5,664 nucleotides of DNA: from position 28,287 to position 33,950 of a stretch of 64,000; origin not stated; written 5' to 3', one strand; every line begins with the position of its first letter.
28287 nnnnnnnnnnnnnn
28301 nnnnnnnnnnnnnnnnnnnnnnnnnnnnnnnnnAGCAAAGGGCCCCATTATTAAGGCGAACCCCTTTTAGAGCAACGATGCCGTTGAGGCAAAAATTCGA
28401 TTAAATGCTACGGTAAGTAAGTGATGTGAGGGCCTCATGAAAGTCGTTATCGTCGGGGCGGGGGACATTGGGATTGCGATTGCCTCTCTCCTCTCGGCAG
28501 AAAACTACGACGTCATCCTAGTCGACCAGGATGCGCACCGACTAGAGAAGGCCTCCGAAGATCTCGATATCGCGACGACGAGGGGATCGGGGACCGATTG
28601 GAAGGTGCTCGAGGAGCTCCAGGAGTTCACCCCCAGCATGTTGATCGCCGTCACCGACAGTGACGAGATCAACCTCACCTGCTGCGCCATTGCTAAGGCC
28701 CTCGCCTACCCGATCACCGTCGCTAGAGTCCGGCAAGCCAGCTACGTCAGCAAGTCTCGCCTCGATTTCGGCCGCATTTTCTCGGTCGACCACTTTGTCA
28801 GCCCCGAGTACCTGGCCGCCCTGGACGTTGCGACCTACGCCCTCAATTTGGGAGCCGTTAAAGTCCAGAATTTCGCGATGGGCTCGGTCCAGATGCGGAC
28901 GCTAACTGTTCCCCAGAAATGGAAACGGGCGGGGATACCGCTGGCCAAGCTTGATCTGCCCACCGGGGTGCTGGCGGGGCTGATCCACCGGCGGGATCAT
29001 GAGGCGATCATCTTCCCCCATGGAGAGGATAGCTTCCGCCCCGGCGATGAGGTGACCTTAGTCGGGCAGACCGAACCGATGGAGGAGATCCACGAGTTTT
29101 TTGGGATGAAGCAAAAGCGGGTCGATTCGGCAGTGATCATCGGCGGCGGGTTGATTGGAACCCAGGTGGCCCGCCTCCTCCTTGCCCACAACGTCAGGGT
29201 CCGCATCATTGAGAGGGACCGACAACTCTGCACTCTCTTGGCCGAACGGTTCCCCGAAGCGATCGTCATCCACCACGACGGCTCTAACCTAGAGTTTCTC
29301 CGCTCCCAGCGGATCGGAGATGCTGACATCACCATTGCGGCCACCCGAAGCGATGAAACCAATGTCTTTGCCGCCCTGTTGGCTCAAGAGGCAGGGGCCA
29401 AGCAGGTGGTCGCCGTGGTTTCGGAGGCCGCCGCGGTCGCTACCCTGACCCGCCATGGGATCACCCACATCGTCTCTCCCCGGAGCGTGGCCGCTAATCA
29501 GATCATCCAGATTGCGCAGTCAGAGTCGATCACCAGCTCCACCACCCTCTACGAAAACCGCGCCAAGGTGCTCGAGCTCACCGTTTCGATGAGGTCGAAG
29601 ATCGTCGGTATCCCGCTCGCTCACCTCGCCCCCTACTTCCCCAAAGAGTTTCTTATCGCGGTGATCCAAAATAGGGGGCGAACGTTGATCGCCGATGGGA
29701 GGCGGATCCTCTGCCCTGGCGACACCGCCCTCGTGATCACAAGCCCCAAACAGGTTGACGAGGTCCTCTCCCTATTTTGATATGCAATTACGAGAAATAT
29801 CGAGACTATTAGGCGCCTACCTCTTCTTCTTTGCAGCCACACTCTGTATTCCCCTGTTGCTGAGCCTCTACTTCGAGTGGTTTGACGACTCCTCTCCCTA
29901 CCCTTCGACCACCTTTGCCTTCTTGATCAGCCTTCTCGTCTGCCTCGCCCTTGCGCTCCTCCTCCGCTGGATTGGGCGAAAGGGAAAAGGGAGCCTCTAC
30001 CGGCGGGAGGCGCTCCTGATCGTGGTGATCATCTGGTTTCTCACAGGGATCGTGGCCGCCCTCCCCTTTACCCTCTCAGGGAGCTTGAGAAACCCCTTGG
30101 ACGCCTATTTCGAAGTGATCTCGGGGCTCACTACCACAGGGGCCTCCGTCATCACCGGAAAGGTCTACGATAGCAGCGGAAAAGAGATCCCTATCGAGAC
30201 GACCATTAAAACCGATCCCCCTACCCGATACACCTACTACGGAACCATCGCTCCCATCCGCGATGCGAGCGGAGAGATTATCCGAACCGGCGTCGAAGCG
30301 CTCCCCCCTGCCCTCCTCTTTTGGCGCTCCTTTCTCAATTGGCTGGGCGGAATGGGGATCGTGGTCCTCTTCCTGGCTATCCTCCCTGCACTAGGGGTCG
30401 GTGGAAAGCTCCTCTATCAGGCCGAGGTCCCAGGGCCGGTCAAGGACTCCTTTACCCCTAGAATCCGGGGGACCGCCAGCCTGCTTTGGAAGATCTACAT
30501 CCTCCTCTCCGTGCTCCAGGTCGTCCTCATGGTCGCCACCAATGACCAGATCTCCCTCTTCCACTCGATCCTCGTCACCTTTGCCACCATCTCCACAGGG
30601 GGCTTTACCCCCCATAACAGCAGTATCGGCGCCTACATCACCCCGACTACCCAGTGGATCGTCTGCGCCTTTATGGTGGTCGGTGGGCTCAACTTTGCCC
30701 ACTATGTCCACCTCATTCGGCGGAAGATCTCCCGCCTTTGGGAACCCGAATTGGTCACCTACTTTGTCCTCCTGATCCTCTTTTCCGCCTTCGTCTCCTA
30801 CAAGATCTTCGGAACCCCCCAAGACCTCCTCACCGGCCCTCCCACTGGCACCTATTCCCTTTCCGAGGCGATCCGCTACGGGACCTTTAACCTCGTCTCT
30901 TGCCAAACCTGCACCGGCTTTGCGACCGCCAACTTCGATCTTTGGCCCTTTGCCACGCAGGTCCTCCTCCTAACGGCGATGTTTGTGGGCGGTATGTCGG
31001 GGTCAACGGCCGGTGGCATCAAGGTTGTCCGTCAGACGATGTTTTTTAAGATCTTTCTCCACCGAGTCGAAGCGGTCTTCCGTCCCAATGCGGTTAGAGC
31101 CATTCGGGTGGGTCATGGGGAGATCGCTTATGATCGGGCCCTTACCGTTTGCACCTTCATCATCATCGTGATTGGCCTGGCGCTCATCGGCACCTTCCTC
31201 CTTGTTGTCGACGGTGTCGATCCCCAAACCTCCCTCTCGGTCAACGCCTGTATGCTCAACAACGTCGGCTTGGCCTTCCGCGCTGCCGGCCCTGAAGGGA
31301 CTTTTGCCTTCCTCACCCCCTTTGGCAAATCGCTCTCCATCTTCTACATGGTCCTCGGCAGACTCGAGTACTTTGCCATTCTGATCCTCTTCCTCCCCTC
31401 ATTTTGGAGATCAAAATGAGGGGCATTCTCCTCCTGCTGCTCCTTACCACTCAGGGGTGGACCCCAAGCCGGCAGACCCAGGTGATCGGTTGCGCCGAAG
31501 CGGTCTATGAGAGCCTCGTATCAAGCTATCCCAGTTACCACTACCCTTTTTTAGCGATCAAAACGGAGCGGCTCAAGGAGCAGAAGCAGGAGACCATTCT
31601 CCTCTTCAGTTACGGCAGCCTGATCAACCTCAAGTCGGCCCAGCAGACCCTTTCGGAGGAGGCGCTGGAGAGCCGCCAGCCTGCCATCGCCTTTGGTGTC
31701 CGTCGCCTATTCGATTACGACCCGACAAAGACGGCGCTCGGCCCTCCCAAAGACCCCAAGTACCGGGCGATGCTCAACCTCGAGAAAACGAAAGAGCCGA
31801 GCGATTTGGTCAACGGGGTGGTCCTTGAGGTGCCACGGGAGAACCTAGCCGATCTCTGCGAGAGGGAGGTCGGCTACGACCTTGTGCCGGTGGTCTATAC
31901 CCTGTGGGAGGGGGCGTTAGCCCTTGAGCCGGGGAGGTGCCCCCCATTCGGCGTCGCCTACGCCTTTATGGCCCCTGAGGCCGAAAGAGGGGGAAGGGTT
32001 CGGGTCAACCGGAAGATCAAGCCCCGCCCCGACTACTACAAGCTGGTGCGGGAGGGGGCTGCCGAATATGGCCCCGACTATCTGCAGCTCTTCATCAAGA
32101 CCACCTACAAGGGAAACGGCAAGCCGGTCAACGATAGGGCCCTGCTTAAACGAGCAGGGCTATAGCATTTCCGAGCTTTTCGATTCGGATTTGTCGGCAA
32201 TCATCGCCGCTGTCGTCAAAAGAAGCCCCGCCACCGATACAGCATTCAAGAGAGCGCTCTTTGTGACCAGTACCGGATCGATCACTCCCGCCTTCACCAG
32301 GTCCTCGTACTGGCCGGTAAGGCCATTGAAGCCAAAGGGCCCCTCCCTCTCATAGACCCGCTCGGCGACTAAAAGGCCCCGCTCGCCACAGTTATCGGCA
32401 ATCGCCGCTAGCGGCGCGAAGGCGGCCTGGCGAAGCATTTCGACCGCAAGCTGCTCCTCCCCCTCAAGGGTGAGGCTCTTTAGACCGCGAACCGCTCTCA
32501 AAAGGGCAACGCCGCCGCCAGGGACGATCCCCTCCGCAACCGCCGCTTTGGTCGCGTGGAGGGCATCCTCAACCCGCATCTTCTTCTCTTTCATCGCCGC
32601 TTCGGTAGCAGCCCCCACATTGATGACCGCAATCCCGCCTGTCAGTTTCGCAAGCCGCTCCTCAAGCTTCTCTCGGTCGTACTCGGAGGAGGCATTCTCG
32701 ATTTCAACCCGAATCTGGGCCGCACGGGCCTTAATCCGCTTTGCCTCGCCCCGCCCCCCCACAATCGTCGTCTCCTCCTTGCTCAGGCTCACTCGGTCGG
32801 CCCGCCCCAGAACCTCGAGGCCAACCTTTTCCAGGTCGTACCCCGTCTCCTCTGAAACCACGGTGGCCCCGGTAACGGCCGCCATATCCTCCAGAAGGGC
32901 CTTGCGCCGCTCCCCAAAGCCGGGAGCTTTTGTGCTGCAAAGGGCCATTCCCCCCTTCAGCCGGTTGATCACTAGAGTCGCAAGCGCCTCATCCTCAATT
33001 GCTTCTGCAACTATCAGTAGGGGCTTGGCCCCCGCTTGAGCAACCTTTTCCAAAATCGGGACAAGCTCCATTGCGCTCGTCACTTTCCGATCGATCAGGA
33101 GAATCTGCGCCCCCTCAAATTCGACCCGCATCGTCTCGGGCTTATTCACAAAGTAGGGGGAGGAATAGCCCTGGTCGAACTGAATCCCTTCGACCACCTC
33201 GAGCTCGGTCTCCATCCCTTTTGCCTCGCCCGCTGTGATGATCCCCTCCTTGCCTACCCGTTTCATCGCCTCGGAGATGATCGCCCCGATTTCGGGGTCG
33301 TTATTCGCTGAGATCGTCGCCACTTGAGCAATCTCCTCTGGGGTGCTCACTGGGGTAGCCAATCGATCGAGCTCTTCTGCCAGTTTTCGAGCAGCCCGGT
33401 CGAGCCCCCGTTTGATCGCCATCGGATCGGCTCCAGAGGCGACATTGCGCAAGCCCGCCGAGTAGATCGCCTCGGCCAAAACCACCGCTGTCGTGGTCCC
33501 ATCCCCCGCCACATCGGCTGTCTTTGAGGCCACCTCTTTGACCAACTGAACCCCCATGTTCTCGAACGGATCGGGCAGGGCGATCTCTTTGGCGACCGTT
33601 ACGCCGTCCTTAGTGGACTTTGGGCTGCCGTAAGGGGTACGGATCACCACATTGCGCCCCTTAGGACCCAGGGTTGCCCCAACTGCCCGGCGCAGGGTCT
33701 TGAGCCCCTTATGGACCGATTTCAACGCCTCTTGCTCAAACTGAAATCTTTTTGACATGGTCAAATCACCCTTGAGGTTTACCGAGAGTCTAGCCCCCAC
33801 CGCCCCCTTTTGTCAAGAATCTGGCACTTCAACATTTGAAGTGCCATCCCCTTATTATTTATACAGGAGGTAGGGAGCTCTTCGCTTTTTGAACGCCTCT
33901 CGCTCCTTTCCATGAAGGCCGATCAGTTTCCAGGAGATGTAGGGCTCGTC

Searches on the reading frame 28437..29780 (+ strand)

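Call 60: search_protein_families(library=pfam, proteins=[window:28437-29780:+], max_evalue=0.00001)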
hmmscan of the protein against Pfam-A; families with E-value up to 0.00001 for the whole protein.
window:28437-29780:+ (447 aa): 16 families
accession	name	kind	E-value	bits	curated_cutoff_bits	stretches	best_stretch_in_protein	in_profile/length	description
PF02254.24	TrkA_N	-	4.5e-42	143.5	23.8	2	233-348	2-116/116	TrkA-N domain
PF02080.26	TrkA_C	-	5.1e-16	58.8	27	1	165-223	13-71/71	TrkA-C domain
PF00070.33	Pyr_redox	-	3.2e-12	47.2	22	0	232-291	2-61/82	Pyridine nucleotide-disulphide oxidoreductase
PF07992.20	Pyr_redox_2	-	4.1e-11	43.3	26.1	1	225-342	137-257/291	Pyridine nucleotide-disulphide oxidoreductase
PF02737.24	3HCDH_N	-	2.6e-10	40.9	22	0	2-45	1-44/180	3-hydroxyacyl-CoA dehydrogenase, NAD binding domain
PF13241.12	NAD_binding_7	-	3.9e-10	40.7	22.1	0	2-101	9-97/104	Putative NAD(P)-binding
PF13478.12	XdhC_C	-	1e-09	39.4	29.7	0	3-63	1-66/125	XdhC Rossmann domain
PF03435.24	Sacchrp_dh_NADP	-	1.3e-09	38.9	25.1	0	233-306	2-79/129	Saccharopine dehydrogenase NADP binding domain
PF01488.26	Shikimate_DH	-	1.3e-09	38.7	24.3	0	230-310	13-90/138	Shikimate / quinate 5-dehydrogenase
PF02558.23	ApbA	-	2.7e-09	37.2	22.2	0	3-47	1-45/150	Ketopantoate reductase PanE/ApbA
PF03807.23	F420_oxidored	-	4.3e-08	34.1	21.6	0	2-49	1-50/94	NADP oxidoreductase coenzyme F420-dependent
PF01266.30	DAO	-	6.9e-08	32.8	27.9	0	2-32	1-31/353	FAD dependent oxidoreductase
PF13450.12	NAD_binding_8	-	1.3e-07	32.2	21.9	0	234-266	1-33/68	NAD(P)-binding Rossmann-like domain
PF01494.25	FAD_binding_3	-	3.6e-07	30.2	22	0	232-263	4-35/349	FAD binding domain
PF02826.25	2-Hacid_dh_C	-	9.3e-07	28.8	25.1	0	2-39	38-75/178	D-isomer specific 2-hydroxyacid dehydrogenase, NAD binding domain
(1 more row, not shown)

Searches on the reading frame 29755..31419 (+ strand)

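Call 60: search_protein_families(library=pfam, proteins=[window:29755-31419:+], max_evalue=0.00001)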
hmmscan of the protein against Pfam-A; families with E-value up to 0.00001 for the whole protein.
window:29755-31419:+ (554 aa): 1 family
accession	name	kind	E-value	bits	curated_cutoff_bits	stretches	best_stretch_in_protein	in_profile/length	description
PF02386.22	TrkH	-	1.6e-52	179.1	27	1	178-547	83-491/502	Cation transport protein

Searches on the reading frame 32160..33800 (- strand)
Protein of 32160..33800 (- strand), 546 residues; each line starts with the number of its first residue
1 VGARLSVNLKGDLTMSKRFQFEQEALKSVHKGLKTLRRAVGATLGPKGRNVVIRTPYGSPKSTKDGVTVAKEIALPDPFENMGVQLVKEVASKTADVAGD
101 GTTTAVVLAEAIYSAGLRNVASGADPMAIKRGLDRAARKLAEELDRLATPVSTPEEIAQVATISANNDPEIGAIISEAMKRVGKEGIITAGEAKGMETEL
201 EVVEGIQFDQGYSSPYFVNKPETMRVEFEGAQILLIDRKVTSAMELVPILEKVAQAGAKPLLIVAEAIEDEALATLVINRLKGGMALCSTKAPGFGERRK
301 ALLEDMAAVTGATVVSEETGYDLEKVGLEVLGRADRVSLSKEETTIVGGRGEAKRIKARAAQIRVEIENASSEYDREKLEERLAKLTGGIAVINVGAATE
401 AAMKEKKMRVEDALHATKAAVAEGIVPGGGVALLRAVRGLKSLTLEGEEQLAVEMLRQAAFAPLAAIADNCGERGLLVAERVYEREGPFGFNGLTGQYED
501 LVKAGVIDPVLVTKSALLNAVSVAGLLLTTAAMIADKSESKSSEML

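Call 60: search_protein_families(library=pfam, proteins=[window:32160-33800:-], max_evalue=0.00001)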
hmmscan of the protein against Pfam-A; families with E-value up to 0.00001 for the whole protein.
window:32160-33800:- (546 aa): 1 family
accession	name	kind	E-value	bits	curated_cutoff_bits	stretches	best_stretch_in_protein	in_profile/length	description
PF00118.29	Cpn60_TCP1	-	6.2e-67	226.8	34.3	1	36-537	1-489/490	TCP-1/cpn60 chaperonin family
